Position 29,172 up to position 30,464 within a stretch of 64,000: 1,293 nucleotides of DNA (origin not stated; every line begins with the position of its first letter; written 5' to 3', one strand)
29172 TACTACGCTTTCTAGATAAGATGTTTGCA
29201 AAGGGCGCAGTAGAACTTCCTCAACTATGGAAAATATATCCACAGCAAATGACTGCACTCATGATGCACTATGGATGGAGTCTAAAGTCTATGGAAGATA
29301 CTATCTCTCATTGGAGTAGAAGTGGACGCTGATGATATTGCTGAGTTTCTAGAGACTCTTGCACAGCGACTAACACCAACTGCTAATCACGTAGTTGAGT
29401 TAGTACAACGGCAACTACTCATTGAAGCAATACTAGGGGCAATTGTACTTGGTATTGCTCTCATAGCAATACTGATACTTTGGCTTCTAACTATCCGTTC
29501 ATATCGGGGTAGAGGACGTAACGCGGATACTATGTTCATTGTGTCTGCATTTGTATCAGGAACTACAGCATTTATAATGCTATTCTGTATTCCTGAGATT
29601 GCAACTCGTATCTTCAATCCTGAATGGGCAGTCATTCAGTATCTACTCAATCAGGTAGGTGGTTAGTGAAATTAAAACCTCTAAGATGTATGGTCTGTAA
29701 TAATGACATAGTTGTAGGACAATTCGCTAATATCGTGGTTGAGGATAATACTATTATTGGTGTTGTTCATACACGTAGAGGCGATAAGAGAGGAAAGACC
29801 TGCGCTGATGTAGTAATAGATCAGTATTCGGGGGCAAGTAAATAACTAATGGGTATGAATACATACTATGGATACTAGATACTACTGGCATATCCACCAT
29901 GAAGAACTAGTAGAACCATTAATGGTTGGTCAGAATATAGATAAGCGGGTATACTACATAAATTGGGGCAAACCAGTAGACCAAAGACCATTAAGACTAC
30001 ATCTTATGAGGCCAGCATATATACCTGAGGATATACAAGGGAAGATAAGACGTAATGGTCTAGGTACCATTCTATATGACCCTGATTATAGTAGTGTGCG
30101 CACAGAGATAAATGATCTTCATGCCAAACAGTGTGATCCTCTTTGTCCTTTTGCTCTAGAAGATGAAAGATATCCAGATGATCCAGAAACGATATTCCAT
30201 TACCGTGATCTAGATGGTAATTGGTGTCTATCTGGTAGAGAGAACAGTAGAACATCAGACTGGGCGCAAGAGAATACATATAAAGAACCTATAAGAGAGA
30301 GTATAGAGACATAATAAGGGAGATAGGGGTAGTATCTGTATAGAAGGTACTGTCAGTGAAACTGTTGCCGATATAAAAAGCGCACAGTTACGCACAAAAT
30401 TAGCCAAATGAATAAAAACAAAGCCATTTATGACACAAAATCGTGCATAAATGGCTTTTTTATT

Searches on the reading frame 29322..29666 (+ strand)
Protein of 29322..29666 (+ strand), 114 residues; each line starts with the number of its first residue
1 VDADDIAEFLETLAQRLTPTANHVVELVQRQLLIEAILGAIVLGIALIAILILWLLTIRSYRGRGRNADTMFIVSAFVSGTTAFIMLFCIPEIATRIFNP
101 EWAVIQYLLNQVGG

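Call 38: search_protein_families(library=phrogs, proteins=[window:29322-29666:+], max_evalue=0.1)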
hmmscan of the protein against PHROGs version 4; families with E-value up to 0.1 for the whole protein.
window:29322-29666:+ (114 aa): 2 families
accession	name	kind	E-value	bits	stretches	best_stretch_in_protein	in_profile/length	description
phrog_1486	-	moron, auxiliary metabolic gene and host takeover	4.7e-11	44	1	3-114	4-129/130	membrane protein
phrog_23747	-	unknown function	0.094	14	0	25-110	32-123/127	-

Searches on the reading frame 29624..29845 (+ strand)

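Call 38: search_protein_families(library=phrogs, proteins=[window:29624-29845:+], max_evalue=0.1)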
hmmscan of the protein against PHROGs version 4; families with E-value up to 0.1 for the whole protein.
window:29624-29845:+ (73 aa): 2 families
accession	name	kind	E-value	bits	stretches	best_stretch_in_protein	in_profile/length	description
phrog_12797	-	unknown function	0.052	14.8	1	27-65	7-48/80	-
phrog_10814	-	unknown function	0.096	13.4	1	9-51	57-98/179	-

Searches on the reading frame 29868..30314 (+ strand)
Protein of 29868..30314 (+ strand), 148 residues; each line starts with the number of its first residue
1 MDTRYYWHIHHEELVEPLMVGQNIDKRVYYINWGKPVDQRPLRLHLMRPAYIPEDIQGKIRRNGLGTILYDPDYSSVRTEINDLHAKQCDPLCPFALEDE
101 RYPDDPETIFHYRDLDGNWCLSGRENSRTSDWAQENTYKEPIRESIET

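Call 11: search_protein_families(library=pfam, proteins=[window:29868-30314:+], max_evalue=0.1)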
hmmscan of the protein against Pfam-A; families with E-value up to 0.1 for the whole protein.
window:29868-30314:+ (148 aa): 0 families

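Call 27: find_related_loci(query=window:29868-30314:+, collection=viral_contigs, flank=10000)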
Query window:29868-30314:+ (148 aa) in viral_contigs; peptide patterns used: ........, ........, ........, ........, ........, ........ (x = any residue, [..] = any of these).
7 stretches matched a pattern; 4 encode a relative of the query (tblastn E <= 1e-3); 4 distinct loci.
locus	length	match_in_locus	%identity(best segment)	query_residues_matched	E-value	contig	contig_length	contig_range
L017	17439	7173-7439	31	3-107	2e-9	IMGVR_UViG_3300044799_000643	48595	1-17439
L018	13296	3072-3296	31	5-95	2e-9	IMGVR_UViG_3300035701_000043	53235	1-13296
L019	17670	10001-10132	50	4-49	4e-9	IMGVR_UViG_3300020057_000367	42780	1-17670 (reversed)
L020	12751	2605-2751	44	4-60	1e-8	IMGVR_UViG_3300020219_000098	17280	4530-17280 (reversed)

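Call 38: search_protein_families(library=phrogs, proteins=[window:29868-30314:+], max_evalue=0.1)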
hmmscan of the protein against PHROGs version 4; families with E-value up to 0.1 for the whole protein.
window:29868-30314:+ (148 aa): 0 families
